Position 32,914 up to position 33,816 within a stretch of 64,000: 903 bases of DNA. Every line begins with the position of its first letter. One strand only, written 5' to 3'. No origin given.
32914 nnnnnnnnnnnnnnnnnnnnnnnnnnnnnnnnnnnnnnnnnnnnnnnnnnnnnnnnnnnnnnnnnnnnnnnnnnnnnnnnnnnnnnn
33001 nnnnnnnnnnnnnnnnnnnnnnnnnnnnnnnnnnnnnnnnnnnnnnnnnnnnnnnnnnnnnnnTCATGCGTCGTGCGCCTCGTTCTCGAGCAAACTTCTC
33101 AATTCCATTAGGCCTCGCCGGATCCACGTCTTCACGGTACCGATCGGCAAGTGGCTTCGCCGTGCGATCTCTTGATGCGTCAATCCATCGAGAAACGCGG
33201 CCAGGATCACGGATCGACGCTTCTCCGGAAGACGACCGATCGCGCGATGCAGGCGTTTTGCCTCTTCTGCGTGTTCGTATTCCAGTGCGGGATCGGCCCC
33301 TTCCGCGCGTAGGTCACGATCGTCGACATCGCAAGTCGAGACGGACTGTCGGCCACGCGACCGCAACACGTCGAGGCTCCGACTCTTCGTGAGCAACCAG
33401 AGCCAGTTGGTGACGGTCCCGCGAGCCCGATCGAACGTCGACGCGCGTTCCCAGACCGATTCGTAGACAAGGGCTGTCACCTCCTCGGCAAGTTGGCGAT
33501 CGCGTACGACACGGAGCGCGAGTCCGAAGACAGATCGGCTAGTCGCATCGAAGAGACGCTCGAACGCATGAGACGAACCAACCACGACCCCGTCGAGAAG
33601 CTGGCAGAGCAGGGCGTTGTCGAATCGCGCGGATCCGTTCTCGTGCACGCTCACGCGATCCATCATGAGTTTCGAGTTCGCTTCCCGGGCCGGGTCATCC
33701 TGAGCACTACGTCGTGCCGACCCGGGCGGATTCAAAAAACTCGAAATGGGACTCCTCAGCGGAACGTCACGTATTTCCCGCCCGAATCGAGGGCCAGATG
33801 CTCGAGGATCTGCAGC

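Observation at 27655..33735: ChrR-type ECF module drives a secreted TPR / DUF4331 / unknown / DUF4394 operon through two promoter boxes with identical 10-mers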

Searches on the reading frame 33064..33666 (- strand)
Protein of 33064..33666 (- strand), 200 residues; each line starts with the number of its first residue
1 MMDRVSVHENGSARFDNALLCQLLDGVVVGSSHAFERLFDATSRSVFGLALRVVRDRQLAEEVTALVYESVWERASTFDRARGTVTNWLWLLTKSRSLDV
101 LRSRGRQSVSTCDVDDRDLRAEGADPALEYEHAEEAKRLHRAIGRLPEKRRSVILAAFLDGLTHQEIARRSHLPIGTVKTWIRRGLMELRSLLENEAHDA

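Call 4: search_protein_families(library=pfam, proteins=[window:33064-33666:-], max_evalue=0.01)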
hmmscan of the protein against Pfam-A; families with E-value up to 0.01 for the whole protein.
window:33064-33666:- (200 aa): 4 families
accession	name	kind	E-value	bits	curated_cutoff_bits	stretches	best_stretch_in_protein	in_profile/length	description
PF08281.18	Sigma70_r4_2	-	3.6e-16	59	25.7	1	138-189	3-54/54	Sigma-70, region 4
PF04545.22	Sigma70_r4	-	3.9e-11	42.7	24.1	1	142-190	1-49/50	Sigma-70, region 4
PF04542.20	Sigma70_r2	-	3.5e-09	36.8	24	1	38-106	1-70/71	Sigma-70 region 2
PF13384.12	HTH_23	-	6.9e-05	23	24.6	1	148-184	4-40/50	Homeodomain-like domain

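Call 5: search_protein_families(library=ncbifam, proteins=[window:33064-33666:-], max_evalue=0.01)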
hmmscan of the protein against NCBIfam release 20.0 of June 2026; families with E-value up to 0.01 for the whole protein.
window:33064-33666:- (200 aa): 86 families (the best 25 are shown)
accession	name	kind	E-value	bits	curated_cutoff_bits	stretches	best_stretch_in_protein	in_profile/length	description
NF009186.0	PRK12534.1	equivalog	5.8e-38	130.6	267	1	20-194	12-186/187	RNA polymerase sigma factor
NF007228.0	PRK09646.1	subfamily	8.1e-37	126.8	226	1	16-194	13-191/194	ECF RNA polymerase sigma factor SigK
NF009172.0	PRK12519.1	subfamily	2.9e-36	124.8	222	1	22-196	18-192/194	RNA polymerase sigma factor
NF009189.0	PRK12537.1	equivalog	3.9e-35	121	261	1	24-193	14-181/182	RNA polymerase sigma factor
NF009167.0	PRK12514.1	equivalog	4.1e-33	114.8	265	1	23-194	10-179/180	RNA polymerase sigma factor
NF008893.0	PRK11924.2-3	equivalog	4.7e-26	91.4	331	1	20-191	8-178/181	RNA polymerase sigma factor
TIGR02985.1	Sig70_bacteroi1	subfamily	6.4e-24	85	126.4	1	33-192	1-161/162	RNA polymerase sigma-70 factor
NF010500.0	PRK13919.1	subfamily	1.4e-23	84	226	1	23-194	13-184/186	putative RNA polymerase sigma E protein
NF009166.1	PRK12513.1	equivalog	8.1e-22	77.9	206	1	28-197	17-190/193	RNA polymerase sigma factor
NF004113.0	PRK05602.1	equivalog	1.1e-21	77.4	208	1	21-198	33-206/211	RNA polymerase sigma factor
NF008895.0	PRK11924.3-2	equivalog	1.4e-20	73.7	259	1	55-194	2-139/140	RNA polymerase sigma factor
TIGR02937.1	sigma70-ECF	superfamily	5.4e-20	71.7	42.9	1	33-192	1-164/165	sigma-70 family RNA polymerase sigma factor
NF008890.0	PRK11924.1-3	equivalog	1.3e-19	70.4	284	1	33-196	39-204/205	RNA polymerase sigma factor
NF007223.0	PRK09641.1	equivalog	1.4e-19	70.6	209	1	19-195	4-186/187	RNA polymerase sigma factor SigW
NF009168.0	PRK12515.1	subfamily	5e-19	68.5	236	1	22-193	11-179/189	RNA polymerase sigma factor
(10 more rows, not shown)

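Call 28: search_solved_structures(query=window:33064-33666:-, max_evalue=0.00001)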
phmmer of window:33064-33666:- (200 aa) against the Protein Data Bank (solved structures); distinct sequences matched with E-value up to 0.00001: 13.
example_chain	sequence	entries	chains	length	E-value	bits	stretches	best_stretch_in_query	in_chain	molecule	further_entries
2q1z_A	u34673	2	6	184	2.3e-21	79.6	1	33-191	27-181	RpoE, ECF SigE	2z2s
4nqw_A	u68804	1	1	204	6e-20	74.9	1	23-194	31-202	ECF RNA polymerase sigma factor SigK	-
9m9d_F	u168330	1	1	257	1.2e-11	47.8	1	39-194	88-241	ECF RNA polymerase sigma factor SigE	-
9m9e_F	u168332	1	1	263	1.3e-11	47.8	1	39-194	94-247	ECF RNA polymerase sigma factor SigE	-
9m98_F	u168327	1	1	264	1.3e-11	47.7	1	39-194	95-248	ECF RNA polymerase sigma factor SigE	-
6jcy_F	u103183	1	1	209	1e-10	44.8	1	43-199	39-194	ECF RNA polymerase sigma factor SigH,ECF RNA polymerase sigma factor SigE,ECF RNA polymera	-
6in7_B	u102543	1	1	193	1.4e-10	44.4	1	22-186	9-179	RNA polymerase sigma-H factor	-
8z6g_B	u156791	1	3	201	1.5e-10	44.3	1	22-186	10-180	RNA polymerase sigma factor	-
5wuq_A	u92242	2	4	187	3.9e-10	42.9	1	26-193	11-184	ECF RNA polymerase sigma factor SigW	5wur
5zx2_F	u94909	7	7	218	9.2e-08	35.2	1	43-199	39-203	ECF RNA polymerase sigma factor SigH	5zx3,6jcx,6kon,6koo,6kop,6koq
6jbq_F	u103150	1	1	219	5.7e-07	32.6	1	19-185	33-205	ECF RNA polymerase sigma-E factor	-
1or7_A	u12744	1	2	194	6.7e-07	32.4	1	23-185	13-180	RNA polymerase sigma-E factor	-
6jhe_A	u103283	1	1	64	8.9e-07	32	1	139-193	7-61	ECF RNA polymerase sigma factor SigW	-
